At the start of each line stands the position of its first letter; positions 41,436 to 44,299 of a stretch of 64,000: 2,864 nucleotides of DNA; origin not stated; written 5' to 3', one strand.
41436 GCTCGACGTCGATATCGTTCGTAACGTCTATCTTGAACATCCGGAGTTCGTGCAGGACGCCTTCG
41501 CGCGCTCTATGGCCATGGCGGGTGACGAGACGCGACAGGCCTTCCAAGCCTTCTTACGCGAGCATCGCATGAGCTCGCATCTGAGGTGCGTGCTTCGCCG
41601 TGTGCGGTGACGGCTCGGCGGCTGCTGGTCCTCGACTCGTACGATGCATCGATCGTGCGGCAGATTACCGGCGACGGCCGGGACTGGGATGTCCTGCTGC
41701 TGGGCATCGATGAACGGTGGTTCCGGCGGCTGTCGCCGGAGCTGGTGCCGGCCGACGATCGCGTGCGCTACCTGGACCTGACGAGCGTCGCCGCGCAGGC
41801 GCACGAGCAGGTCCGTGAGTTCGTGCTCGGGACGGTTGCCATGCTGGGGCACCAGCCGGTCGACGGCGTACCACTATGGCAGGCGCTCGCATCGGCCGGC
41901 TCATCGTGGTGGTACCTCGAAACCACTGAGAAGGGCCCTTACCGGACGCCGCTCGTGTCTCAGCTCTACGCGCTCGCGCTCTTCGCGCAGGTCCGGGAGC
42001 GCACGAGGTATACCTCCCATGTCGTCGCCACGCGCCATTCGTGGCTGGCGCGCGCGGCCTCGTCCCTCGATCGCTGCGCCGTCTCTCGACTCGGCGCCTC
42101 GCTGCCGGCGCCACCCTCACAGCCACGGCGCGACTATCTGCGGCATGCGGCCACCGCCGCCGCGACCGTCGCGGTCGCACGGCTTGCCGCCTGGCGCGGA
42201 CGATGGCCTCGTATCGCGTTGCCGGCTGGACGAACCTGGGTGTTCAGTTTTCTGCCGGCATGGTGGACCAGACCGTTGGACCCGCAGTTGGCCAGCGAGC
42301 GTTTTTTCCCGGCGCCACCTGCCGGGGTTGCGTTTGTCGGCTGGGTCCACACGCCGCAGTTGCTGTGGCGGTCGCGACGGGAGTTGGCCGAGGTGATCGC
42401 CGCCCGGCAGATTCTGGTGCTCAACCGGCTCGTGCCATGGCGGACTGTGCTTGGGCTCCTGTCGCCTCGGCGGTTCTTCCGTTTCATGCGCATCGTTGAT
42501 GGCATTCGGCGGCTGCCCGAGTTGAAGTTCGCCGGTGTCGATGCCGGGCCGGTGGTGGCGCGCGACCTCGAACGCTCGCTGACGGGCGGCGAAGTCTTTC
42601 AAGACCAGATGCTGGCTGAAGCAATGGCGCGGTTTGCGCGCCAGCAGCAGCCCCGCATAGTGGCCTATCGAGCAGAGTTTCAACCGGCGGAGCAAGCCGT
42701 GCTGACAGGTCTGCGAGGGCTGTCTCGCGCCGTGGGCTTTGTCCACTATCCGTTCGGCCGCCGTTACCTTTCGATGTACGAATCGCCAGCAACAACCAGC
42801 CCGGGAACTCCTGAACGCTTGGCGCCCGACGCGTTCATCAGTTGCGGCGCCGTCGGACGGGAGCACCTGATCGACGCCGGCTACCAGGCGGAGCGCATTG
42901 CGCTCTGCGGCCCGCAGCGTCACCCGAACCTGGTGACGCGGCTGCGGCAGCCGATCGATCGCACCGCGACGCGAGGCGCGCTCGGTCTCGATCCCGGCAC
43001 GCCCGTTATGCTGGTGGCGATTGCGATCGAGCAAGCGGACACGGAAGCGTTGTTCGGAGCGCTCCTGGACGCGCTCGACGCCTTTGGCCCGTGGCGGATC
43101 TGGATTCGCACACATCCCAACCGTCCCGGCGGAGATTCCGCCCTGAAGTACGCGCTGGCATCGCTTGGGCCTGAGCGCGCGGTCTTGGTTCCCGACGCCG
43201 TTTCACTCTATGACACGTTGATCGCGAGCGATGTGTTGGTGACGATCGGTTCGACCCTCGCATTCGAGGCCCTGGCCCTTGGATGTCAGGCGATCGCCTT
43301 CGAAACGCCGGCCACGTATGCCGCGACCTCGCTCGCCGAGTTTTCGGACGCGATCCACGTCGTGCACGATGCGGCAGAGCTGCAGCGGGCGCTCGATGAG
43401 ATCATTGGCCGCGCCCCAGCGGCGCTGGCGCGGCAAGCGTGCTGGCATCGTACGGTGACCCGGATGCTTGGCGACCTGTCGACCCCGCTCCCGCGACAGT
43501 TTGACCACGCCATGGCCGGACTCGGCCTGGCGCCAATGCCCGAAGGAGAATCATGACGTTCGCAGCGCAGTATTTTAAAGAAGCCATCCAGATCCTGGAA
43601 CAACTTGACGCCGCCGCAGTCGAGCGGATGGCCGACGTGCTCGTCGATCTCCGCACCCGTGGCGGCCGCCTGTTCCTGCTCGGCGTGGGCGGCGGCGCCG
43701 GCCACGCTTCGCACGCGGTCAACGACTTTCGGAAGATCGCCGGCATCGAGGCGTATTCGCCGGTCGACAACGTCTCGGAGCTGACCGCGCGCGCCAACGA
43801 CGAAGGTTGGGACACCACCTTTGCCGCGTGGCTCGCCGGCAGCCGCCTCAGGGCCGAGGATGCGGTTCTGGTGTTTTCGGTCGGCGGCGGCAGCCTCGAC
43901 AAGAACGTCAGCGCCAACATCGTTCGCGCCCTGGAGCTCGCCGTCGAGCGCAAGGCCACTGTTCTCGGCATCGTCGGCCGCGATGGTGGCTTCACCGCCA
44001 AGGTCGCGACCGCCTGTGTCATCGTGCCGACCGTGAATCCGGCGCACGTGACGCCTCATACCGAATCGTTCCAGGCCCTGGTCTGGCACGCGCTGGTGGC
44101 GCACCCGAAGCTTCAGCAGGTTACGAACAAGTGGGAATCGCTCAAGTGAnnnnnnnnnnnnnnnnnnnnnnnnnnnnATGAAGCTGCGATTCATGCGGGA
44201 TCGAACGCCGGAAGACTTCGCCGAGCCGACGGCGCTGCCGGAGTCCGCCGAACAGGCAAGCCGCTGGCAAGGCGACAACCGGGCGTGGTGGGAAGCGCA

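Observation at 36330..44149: Kdo-pathway look-alike in which a pyruvate aldolase takes the place of the PEP-dependent synthase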

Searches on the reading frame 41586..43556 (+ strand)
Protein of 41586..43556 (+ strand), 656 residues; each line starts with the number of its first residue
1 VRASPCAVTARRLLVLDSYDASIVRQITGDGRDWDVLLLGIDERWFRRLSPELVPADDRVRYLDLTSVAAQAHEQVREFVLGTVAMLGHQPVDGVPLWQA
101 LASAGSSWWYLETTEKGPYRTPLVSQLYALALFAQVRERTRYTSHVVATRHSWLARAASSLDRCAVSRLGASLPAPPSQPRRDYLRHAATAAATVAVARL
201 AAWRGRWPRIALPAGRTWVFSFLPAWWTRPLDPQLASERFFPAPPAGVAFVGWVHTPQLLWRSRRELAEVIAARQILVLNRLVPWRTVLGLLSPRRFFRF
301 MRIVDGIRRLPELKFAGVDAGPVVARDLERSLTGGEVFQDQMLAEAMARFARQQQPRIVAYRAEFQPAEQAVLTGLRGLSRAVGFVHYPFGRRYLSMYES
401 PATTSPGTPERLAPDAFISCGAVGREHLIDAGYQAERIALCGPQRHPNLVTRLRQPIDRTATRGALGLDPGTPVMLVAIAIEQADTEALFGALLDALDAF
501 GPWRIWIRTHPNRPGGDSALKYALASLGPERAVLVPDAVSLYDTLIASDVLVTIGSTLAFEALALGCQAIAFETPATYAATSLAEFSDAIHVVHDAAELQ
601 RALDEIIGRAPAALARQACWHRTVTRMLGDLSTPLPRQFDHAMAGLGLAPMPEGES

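Call 4: search_protein_families(library=pfam, proteins=[window:41586-43556:+], max_evalue=0.01)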
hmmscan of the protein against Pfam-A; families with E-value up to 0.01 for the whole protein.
window:41586-43556:+ (656 aa): 2 families
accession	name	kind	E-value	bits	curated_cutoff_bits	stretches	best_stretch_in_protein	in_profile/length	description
PF03450.22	CO_deh_flav_C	-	0.0034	17.9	25.5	1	313-363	34-82/102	CO dehydrogenase flavoprotein C-terminal domain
PF10399.14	UCR_Fe-S_N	-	0.0042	16.9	24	0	179-203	9-32/41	Ubiquitinol-cytochrome C reductase Fe-S subunit TAT signal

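Call 11: search_protein_families(library=ncbifam, proteins=[window:41586-43556:+], max_evalue=0.001)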
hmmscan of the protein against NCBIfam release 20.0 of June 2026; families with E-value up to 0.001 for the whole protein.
window:41586-43556:+ (656 aa): 2 families
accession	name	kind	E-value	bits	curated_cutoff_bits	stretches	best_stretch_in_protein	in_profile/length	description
TIGR04326.1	O_ant_LIC13510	subfamily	1.1e-14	53.8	250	1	317-603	296-574/602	TIGR04326 family surface carbohydrate biosynthesis protein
NF046086.1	BFO_1060_trans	domain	3e-05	23.3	200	1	482-608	200-323/365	BFO_1060 family glycosyltransferase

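Call 42: find_homologous_proteins(query=window:41586-43556:+, max_evalue=0.00001)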
Query window:41586-43556:+ (656 aa): 26 proteins with E <= 0.00001 among 8000 candidates.
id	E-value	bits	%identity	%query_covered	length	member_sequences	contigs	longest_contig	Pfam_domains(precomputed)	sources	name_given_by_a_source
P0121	0.0e+0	1452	100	99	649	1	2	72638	-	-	-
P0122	4.1e-192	658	50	100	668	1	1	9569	-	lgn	-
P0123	3.5e-182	625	51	98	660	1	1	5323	-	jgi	jgi:hypothetical protein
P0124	5.5e-170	585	47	97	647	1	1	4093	-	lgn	-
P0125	1.4e-160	554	49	98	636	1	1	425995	-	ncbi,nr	ncbi:MAG: hypothetical protein IT176_14665 [Acidobacteria bacterium]|nr:hypothetical protein [Acidob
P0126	7.1e-130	452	41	98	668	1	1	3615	-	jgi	-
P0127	8.6e-126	439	41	98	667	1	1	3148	-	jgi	jgi:hypothetical protein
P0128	3.6e-123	430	39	96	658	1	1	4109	-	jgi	jgi:hypothetical protein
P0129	4.0e-122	427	39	96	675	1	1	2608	-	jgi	jgi:hypothetical protein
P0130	8.6e-121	422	40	98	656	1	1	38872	-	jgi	-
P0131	4.9e-120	420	40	97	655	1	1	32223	-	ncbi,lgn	-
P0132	5.7e-119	416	39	98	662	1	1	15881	-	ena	-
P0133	9.4e-116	406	39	97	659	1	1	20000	-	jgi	jgi:hypothetical protein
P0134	6.0e-114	400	39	97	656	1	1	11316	-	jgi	jgi:hypothetical protein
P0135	8.0e-114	399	38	97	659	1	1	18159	-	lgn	-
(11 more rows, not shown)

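Call 55: predict_structure(alignment_id=A1)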
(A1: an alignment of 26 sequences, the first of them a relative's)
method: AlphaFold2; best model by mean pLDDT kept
length: 649 residues; sequences in the alignment: 26
mean_pLDDT: 89.3   pTM: 0.89
mean pLDDT of the five models: 89.3, 89.3, 88.6, 88.0, 87.4
residues with pLDDT >= 90: 459; 70-90: 137; 50-70: 44; < 50: 9
segments of 3 or more residues with pLDDT < 50: 392-397
pLDDT, mean of each block of 10 residues (from residue 1): 87 94 94 94 92 93 92 84 86 79 56 78 96 94 92 93 66 91 95 96 89 93 92 87 92 94 95 97 95 92 90 91 86 94 96 84 91 93 66 49 77 92 87 92 93 96 95 90 95 89 89 95 94 95 93 96 95 88 95 96 97 96 93 94 63
secondary structure, 60 per line:
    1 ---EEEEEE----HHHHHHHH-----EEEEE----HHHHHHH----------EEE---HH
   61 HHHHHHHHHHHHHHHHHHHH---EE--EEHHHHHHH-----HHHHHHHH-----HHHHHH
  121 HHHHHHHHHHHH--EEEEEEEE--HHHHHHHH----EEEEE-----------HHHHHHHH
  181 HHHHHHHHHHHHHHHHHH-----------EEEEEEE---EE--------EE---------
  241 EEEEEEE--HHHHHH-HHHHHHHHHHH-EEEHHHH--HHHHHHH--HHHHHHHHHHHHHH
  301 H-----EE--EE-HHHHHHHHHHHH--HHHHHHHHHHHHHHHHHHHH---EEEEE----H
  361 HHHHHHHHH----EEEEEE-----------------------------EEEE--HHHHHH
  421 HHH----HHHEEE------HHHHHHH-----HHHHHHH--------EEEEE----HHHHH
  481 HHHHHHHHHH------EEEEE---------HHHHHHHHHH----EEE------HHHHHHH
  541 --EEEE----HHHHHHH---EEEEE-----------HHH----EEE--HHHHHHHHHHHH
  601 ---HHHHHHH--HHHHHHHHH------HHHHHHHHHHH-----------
elements in order: E4-9 H14-21 E27-31 H36-42 E53-55 H59-80 H90-96 H102-109 H115-132 E135-142 H145-152 E157-161 H173-198 E210-216 E241-247 H250-255 H257-267 E269-271 H272-275 H278-284 H287-301 H314-325 H328-347 E351-355 H360-369 E374-379 E409-412 H415-423 E431-433 H440-446 H452-458 E467-471 H476-490 E497-501 H511-520 E525-527 H534-540 E543-546 H551-557 E561-565 E584-586 H589-600 H604-610 H613-621 H628-638

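Call 57: fold_search(model_id=the predicted structure, library=pdb)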
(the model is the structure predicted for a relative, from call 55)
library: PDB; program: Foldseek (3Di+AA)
matches with E <= 10: 1399; with E <= 0.001: 262
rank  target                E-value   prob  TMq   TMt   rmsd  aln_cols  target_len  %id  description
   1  3dzc_A                1.3e-09  1.00  0.34  0.53   9.2       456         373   14  2.35 Angstrom resolution structure of WecB (VC0917), a UDP-N-acetylglucosamine 2-epimerase from Vibrio cholerae. (released 2008-08-12)
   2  4fkz_B                3.4e-09  1.00  0.38  0.60   8.3       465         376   12  Crystal structure of Bacillus subtilis UDP-GlcNAc 2-epimerase in complex with UDP-GlcNAc and UDP (released 2013-05-08)
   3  5zlr_A                3.4e-09  1.00  0.35  0.57  10.4       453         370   14  Structure of NeuC (released 2018-05-16)
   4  1f6d_D                3.6e-09  1.00  0.36  0.58   8.4       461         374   13  THE STRUCTURE OF UDP-N-ACETYLGLUCOSAMINE 2-EPIMERASE FROM E. COLI. (released 2000-12-13)
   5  5xvs_A                6.7e-09  1.00  0.35  0.59   9.9       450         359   14  Crystal structure of UDP-GlcNAc 2-epimerase NeuC complexed with UDP (released 2018-04-11)
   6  1v4v_A                7.4e-09  1.00  0.37  0.57   8.5       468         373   14  Crystal Structure Of UDP-N-Acetylglucosamine 2-Epimerase From Thermus Thermophilus HB8 (released 2003-12-02)
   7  1v4v_B                7.4e-09  1.00  0.37  0.60  10.8       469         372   14  Crystal Structure Of UDP-N-Acetylglucosamine 2-Epimerase From Thermus Thermophilus HB8 (released 2003-12-02)
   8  4fkz_A                1.0e-08  1.00  0.37  0.57   9.2       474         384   12  Crystal structure of Bacillus subtilis UDP-GlcNAc 2-epimerase in complex with UDP-GlcNAc and UDP (released 2013-05-08)
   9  3ot5_B                1.5e-08  1.00  0.39  0.62   8.1       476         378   13  2.2 Angstrom Resolution Crystal Structure of putative UDP-N-acetylglucosamine 2-epimerase from Listeria monocytogenes (released 2010-09-22)
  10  1f6d_C                1.6e-08  1.00  0.36  0.59   8.2       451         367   14  THE STRUCTURE OF UDP-N-ACETYLGLUCOSAMINE 2-EPIMERASE FROM E. COLI. (released 2000-12-13)
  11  1f6d_A                1.7e-08  1.00  0.38  0.61   7.9       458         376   13  THE STRUCTURE OF UDP-N-ACETYLGLUCOSAMINE 2-EPIMERASE FROM E. COLI. (released 2000-12-13)
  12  6vlc_B                1.8e-08  1.00  0.35  0.57   8.6       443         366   11  Crystal structure of UDP-GlcNAc 2-epimerase from Neisseria meningitidis bound to UDP-GlcNAc (released 2020-11-11)
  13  6vlc_D                2.0e-08  1.00  0.36  0.58   8.0       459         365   10  Crystal structure of UDP-GlcNAc 2-epimerase from Neisseria meningitidis bound to UDP-GlcNAc (released 2020-11-11)
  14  3ot5_C                2.3e-08  1.00  0.38  0.62   7.6       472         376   11  2.2 Angstrom Resolution Crystal Structure of putative UDP-N-acetylglucosamine 2-epimerase from Listeria monocytogenes (released 2010-09-22)
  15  8qoy                  3.5e-08  1.00  0.34  0.23  27.3       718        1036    9  Capsular polysaccharide synthesis multienzyme of Actinobacillus Pleuropneumoniae serotype 3 (released 2024-07-03)
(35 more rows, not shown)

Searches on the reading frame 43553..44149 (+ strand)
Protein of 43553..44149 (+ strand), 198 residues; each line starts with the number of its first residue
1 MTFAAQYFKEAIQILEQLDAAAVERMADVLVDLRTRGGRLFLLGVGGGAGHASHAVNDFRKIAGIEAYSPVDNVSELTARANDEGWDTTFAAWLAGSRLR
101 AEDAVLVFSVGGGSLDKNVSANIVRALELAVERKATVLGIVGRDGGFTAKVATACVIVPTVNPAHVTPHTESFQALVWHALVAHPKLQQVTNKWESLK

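Call 4: search_protein_families(library=pfam, proteins=[window:43553-44149:+], max_evalue=0.01)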
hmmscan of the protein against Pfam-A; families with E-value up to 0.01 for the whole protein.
window:43553-44149:+ (198 aa): 2 families
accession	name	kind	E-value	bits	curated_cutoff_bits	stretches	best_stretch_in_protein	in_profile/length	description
PF13580.11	SIS_2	-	1.4e-07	32.1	27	1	6-141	1-137/138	SIS domain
PF01380.27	SIS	-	0.005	17.1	25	0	99-167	51-112/131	SIS domain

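Call 11: search_protein_families(library=ncbifam, proteins=[window:43553-44149:+], max_evalue=0.001)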
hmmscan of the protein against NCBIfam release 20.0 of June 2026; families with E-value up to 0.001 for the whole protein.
window:43553-44149:+ (198 aa): 5 families
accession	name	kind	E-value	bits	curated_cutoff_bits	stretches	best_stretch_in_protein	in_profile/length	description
NF010546.0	PRK13936.1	equivalog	9.3e-12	45.1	276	1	8-182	18-185/197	phosphoheptose isomerase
NF010547.0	PRK13938.1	equivalog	4.1e-11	42.9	320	1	22-166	30-172/196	D-sedoheptulose 7-phosphate isomerase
TIGR00441.1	gmhA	equivalog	8.4e-11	42.2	209.45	1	29-164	3-136/154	D-sedoheptulose 7-phosphate isomerase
NF001628.0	PRK00414.1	equivalog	7.5e-09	35.5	265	1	17-162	24-166/192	D-sedoheptulose 7-phosphate isomerase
NF008138.0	PRK10886.1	equivalog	5.4e-05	23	352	1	21-151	25-153/196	DnaA initiator-associating protein DiaA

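Call 31: search_solved_structures(query=window:43553-44149:+, max_evalue=0.001)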
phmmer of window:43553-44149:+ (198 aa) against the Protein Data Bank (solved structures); distinct sequences matched with E-value up to 0.001: 15.
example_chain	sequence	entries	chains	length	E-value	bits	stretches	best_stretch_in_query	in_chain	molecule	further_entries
5i01_A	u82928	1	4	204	2.1e-09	40.7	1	5-158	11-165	Phosphoheptose isomerase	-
1x92_A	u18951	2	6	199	7e-09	39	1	13-181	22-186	PHOSPHOHEPTOSE ISOMERASE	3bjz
5by2_A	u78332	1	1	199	1.4e-08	38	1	16-151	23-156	Phosphoheptose isomerase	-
1tk9_A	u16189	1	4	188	5e-08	36.2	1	12-167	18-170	Phosphoheptose isomerase 1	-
5ltz_A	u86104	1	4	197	5.7e-08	36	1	14-171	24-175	Phosphoheptose isomerase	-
2xbl_A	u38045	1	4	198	7.8e-08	35.6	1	14-163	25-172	PHOSPHOHEPTOSE ISOMERASE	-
2x3y_A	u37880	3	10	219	1.1e-07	35.1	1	14-163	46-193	PHOSPHOHEPTOSE ISOMERASE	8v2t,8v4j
5lu7_A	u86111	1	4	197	1.1e-07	35.1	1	14-163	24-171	Phosphoheptose isomerase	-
5lu5_A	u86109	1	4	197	1.3e-07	34.8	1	14-163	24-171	Phosphoheptose isomerase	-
2i22_A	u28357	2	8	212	4.4e-07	33.1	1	18-161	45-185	Phosphoheptose isomerase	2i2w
5lu6_A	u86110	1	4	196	9.4e-07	32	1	14-163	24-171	Phosphoheptose isomerase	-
2yva_A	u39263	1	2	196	1.9e-06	31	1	16-151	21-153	DnaA initiator-associating protein diaA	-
4u6n_A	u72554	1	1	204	2.2e-06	30.8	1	16-151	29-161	DnaA initiator-associating protein DiaA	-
1x94_A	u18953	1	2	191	2.9e-06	30.5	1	18-161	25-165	putative Phosphoheptose isomerase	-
3trj_A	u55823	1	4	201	0.00059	22.9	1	6-152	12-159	Phosphoheptose isomerase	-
